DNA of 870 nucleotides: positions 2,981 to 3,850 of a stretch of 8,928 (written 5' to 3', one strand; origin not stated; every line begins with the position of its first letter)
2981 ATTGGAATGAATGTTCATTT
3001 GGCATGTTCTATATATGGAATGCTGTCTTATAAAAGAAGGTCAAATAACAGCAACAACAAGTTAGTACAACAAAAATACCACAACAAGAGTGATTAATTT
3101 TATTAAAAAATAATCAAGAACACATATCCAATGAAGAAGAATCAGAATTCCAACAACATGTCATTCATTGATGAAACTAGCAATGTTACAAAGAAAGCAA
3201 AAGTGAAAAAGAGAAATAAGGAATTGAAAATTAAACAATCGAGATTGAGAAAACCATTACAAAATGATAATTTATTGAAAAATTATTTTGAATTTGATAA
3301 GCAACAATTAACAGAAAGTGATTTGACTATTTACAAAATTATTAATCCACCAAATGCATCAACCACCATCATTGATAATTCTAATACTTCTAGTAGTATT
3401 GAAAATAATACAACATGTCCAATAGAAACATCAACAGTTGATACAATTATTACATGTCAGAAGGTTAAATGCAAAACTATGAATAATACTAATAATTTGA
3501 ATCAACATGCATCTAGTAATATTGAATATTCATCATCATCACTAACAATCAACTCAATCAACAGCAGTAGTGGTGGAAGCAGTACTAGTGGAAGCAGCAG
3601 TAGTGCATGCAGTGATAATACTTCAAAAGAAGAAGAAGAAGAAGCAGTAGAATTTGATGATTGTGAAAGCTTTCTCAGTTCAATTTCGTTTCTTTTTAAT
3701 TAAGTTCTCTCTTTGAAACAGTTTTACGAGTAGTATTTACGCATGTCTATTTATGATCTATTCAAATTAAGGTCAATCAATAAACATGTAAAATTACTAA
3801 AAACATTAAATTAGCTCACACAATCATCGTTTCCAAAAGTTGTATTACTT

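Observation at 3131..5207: Mosaic B/C paralog pair: identical 5' CDS, an unrelated internal cassette of about 80 nt, then identity again with a 6-nt in-frame indel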

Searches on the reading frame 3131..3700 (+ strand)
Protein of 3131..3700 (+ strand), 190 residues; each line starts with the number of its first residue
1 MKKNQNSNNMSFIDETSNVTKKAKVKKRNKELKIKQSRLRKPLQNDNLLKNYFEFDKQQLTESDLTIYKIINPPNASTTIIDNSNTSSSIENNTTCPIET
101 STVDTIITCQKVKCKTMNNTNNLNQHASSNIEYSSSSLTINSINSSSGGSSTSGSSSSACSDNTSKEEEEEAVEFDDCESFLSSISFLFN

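Call 7: find_homologous_proteins(query=window:3131-3700:+, max_evalue=0.01)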
Query window:3131-3700:+ (190 aa): 3 proteins with E <= 0.01 among 253 candidates.
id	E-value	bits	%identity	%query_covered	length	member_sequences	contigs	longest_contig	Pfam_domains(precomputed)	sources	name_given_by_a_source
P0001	1.4e-109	381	100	100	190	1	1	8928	-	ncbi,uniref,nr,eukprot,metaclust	ncbi:predicted protein [Naegleria gruberi]|uniref:Predicted protein n=1 Tax=Naegleria gruberi TaxID=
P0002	2.0e-103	361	97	100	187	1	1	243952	-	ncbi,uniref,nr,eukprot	ncbi:predicted protein [Naegleria gruberi]|uniref:Predicted protein n=1 Tax=Naegleria gruberi TaxID=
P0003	1.1e-75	271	79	100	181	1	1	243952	-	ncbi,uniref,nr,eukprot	ncbi:predicted protein [Naegleria gruberi]|uniref:Predicted protein n=1 Tax=Naegleria gruberi TaxID=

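Call 9: find_encoding_contigs(protein=P0002, flank=10000)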
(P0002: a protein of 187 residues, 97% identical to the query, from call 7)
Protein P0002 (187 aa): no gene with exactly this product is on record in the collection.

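Call 10: find_encoding_contigs(protein=P0003, flank=10000)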
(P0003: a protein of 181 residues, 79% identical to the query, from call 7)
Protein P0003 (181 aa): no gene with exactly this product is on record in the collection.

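Call 11: find_encoding_contigs(protein=P0001, flank=10000)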
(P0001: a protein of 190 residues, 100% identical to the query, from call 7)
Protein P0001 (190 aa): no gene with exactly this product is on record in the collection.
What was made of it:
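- On Interlocus gene conversion between tandem paralogs: No DNA is available for the second pair (calls 9-11).
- The DNA of the second scaffold could not be fetched (calls 9-11).
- Tried and rejected: None is on record (calls 9-11), so the second gene pair could be compared only as protein.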

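Call 13: search_protein_families(library=pfam, proteins=[P0001, P0003], max_evalue=1)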
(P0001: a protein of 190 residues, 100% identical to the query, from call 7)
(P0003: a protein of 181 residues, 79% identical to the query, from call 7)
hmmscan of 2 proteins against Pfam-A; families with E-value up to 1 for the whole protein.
P0001 (190 aa): 0 families

P0003 (181 aa): 1 family
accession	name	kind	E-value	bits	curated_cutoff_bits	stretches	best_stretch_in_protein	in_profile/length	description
PF12609.13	DUF3774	-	0.63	11.5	27.3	1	96-161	4-67/80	Wound-induced protein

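Call 23: search_protein_representatives(alignment_id=A1)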
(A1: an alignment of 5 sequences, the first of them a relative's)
Query: 5 sequences, 190 profile positions. Proteins with E-value up to 0.001 (for the whole library): 22; up to 1e-10: 7; up to 1e-30: 1. The best 22 are listed.
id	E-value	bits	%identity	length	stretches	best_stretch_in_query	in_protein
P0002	3.2e-113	392.2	-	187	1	1-190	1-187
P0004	2.0e-29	118.9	-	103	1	3-66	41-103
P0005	1.4e-24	103.1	-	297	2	2-150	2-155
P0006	1.8e-19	86.4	-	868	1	4-101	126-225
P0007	8.2e-16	74.5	-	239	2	10-137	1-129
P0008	1.4e-13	67.3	-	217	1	10-101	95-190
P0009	5.4e-13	65.3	-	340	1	9-179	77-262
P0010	1.9e-10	57.0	-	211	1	10-130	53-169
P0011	7.9e-10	55.0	-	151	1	6-82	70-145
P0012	3.2e-08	49.7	-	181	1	4-93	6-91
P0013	1.2e-07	47.8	-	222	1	4-117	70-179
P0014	2.0e-07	47.1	-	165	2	5-81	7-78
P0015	2.6e-06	43.5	-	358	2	5-127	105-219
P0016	6.5e-06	42.2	-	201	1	3-124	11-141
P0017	6.6e-06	42.2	-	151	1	3-102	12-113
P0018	1.0e-05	41.6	-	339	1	5-100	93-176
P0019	3.0e-05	40.0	-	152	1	1-122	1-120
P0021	8.2e-05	38.6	-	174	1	3-99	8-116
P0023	2.4e-04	37.1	-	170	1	9-139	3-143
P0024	5.8e-04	35.9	-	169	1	11-121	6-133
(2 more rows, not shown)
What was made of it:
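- On Naegleria/Willaertia FxDET-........-NYFE family (unnamed): The profile search found 22 representative proteins with E of 1e-3 or better (call 23).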

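Call 27: find_homologous_proteins(query=A2, max_evalue=0.001)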
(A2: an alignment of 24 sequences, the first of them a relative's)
Query A2 (24 sequences) (190 aa, profile of the alignment): 9 proteins with E <= 0.001 among 8000 candidates.
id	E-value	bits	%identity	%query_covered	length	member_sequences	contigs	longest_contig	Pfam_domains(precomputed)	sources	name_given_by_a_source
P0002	1.2e-42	164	97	100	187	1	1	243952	-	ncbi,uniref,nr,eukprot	ncbi:predicted protein [Naegleria gruberi]|uniref:Predicted protein n=1 Tax=Naegleria gruberi TaxID=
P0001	1.3e-42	164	100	100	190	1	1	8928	-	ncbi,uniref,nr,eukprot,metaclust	ncbi:predicted protein [Naegleria gruberi]|uniref:Predicted protein n=1 Tax=Naegleria gruberi TaxID=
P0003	2.4e-39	154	79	100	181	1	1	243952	-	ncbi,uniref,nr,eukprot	ncbi:predicted protein [Naegleria gruberi]|uniref:Predicted protein n=1 Tax=Naegleria gruberi TaxID=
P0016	1.6e-32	131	29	56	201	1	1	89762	-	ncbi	ncbi:hypothetical protein ABK040_006247 [Willaertia magna]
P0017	1.6e-25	109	49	24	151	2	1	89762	-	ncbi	ncbi:hypothetical protein ABK040_006269 [Willaertia magna]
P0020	2.1e-23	102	43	32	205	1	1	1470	-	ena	-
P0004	3.3e-22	98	82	29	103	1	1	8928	-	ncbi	ncbi:predicted protein, partial [Naegleria gruberi]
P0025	1.9e-19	89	51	25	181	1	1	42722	-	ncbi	ncbi:hypothetical protein ABK040_012533 [Willaertia magna]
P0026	2.1e-19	89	37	47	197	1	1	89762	-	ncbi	ncbi:hypothetical protein ABK040_006246 [Willaertia magna]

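Call 28: list_cluster_members(proteins=[P0005, P0006, P0007, P0008, P0009, P0010, P0011, P0012, P0013, P0019])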
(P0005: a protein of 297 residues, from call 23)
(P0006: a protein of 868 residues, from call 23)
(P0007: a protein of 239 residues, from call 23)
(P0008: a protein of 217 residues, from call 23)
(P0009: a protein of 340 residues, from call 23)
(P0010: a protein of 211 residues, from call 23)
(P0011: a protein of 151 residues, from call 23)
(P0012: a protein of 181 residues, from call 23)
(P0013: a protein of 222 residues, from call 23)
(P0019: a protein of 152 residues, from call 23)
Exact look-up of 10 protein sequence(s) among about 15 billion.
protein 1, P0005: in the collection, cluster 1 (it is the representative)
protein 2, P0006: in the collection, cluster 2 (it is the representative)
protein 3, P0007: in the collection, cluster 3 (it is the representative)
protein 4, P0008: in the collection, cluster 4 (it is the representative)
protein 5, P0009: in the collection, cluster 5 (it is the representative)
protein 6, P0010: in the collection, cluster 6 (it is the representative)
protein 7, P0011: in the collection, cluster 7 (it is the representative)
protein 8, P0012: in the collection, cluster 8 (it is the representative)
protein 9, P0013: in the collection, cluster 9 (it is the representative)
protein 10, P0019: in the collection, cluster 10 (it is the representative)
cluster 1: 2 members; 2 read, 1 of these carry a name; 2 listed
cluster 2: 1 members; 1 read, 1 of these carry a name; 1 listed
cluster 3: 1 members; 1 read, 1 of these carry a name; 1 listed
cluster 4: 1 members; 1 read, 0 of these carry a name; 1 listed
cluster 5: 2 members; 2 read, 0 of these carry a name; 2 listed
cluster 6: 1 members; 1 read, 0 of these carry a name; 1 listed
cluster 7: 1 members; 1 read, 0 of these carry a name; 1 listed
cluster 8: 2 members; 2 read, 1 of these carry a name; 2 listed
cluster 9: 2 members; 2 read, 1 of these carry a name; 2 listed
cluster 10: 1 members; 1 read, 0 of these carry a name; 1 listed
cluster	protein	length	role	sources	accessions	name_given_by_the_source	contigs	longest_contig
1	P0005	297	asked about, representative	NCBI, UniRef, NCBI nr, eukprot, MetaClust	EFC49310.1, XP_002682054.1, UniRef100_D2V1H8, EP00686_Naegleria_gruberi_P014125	predicted protein [Naegleria gruberi] | Predicted protein n=1 Tax=Naegleria gruberi TaxID=5762 RepID=D2V1H8_NAEGR | uncharacterized protein NAEGRDRAFT_45892 [Naegleria gruberi]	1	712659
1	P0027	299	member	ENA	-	-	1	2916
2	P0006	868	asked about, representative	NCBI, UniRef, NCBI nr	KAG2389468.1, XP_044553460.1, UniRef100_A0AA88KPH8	hypothetical protein C9374_014028 [Naegleria lovaniensis] | Uncharacterized protein n=1 Tax=Naegleria lovaniensis TaxID=51637 RepID=A0AA88KPH8_NAELO | uncharacterized protein C9374_014028 [Naegleria lovaniensis]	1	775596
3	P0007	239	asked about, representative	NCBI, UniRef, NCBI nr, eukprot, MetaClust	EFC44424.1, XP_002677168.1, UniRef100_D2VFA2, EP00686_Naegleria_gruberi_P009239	predicted protein [Naegleria gruberi] | Predicted protein n=1 Tax=Naegleria gruberi TaxID=5762 RepID=D2VFA2_NAEGR | uncharacterized protein NAEGRDRAFT_67553 [Naegleria gruberi]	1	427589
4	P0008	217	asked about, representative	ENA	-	-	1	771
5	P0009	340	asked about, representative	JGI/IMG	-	-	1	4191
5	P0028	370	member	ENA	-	-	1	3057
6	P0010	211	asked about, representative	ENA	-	-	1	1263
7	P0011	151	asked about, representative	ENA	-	-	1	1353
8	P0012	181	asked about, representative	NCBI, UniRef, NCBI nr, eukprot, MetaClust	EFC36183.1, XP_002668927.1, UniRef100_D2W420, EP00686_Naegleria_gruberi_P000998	predicted protein [Naegleria gruberi] | Predicted protein n=1 Tax=Naegleria gruberi TaxID=5762 RepID=D2W420_NAEGR | uncharacterized protein NAEGRDRAFT_76150 [Naegleria gruberi]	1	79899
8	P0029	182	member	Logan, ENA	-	-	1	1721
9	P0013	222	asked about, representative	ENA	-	-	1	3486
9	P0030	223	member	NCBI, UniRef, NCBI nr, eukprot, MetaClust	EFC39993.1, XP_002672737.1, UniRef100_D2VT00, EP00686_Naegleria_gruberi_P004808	predicted protein [Naegleria gruberi] | Predicted protein n=1 Tax=Naegleria gruberi TaxID=5762 RepID=D2VT00_NAEGR | uncharacterized protein NAEGRDRAFT_72123 [Naegleria gruberi]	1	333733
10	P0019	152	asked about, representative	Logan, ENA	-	-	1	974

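Call 29: list_cluster_members(proteins=[P0001, P0002, P0003, P0004, P0014, P0015, P0018, P0021, P0023, P0024])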
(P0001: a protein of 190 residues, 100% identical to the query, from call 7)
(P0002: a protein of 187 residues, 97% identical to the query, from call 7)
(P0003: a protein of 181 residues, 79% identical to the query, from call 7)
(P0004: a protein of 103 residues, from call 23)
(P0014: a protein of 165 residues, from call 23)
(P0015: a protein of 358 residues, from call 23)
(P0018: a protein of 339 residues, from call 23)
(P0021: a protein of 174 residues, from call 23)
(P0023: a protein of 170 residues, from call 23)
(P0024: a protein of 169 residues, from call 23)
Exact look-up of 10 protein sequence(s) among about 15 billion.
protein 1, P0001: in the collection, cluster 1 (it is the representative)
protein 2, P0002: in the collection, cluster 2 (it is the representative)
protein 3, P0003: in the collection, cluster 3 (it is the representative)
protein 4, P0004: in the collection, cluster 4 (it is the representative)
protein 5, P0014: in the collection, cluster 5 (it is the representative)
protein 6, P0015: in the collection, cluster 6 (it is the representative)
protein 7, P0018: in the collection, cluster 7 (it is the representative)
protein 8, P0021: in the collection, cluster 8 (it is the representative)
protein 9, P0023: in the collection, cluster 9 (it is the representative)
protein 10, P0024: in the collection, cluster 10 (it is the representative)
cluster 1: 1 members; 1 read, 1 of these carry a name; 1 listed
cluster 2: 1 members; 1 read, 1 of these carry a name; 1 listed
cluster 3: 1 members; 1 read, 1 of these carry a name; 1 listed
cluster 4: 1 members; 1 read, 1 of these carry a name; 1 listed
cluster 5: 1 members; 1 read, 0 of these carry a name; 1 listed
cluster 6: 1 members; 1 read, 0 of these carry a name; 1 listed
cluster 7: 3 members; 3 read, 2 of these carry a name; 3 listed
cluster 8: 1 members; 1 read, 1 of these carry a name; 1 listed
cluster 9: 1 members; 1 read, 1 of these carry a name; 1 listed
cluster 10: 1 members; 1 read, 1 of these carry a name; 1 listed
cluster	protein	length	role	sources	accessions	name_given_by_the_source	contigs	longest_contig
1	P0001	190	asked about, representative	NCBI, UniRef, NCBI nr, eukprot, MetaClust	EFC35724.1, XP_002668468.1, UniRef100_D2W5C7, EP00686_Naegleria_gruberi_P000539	predicted protein [Naegleria gruberi] | Predicted protein n=1 Tax=Naegleria gruberi TaxID=5762 RepID=D2W5C7_NAEGR | uncharacterized protein NAEGRDRAFT_54780 [Naegleria gruberi]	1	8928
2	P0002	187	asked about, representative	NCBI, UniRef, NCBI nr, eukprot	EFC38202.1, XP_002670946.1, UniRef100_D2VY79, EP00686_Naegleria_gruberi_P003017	predicted protein [Naegleria gruberi] | Predicted protein n=1 Tax=Naegleria gruberi TaxID=5762 RepID=D2VY79_NAEGR | uncharacterized protein NAEGRDRAFT_53199 [Naegleria gruberi]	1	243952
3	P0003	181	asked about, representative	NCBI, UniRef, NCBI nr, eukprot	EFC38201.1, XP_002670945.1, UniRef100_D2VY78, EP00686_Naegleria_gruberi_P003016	predicted protein [Naegleria gruberi] | Predicted protein n=1 Tax=Naegleria gruberi TaxID=5762 RepID=D2VY78_NAEGR | uncharacterized protein NAEGRDRAFT_53198 [Naegleria gruberi]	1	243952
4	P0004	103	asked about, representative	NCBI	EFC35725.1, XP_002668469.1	predicted protein, partial [Naegleria gruberi]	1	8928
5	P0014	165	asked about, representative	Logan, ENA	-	-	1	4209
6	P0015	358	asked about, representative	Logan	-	-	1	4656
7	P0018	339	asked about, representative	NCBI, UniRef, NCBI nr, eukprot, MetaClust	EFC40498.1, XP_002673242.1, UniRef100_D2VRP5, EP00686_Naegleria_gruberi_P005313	predicted protein [Naegleria gruberi] | Predicted protein n=1 Tax=Naegleria gruberi TaxID=5762 RepID=D2VRP5_NAEGR | uncharacterized protein NAEGRDRAFT_71658 [Naegleria gruberi]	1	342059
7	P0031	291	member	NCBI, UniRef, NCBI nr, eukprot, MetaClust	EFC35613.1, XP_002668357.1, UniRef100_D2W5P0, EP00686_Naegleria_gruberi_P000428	predicted protein [Naegleria gruberi] | Predicted protein n=1 Tax=Naegleria gruberi TaxID=5762 RepID=D2W5P0_NAEGR | uncharacterized protein NAEGRDRAFT_76731 [Naegleria gruberi]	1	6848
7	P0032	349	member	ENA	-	-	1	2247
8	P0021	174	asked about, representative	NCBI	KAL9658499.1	hypothetical protein ABK040_006039 [Willaertia magna]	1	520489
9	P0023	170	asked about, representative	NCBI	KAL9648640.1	hypothetical protein ABK040_016271 [Willaertia magna]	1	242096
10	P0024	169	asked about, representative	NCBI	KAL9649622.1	hypothetical protein ABK040_003299 [Willaertia magna]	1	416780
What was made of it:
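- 3131..3703 (+): Gene B, complete intronless CDS (190 aa; P0001 = EFC35724.1, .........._54780). A 100% identical N. gruberi predicted protein on a contig of 8,928 bp (calls 7, 29).
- On Interlocus gene conversion between tandem paralogs: The second pair has consecutive accessions and locus tags (call 29).
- The N. gruberi genome holds other family members that could act as donors (calls 23, 28, 29). Small N. gruberi scaffolds often duplicate genes of large ones (call 29).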

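Call 38: search_solved_structures(query=A2, max_evalue=1)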
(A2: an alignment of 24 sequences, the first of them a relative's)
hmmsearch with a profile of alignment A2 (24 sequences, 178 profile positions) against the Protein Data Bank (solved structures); distinct sequences matched with E-value up to 1: 0.
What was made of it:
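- Tried and rejected: No hit (call 38).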
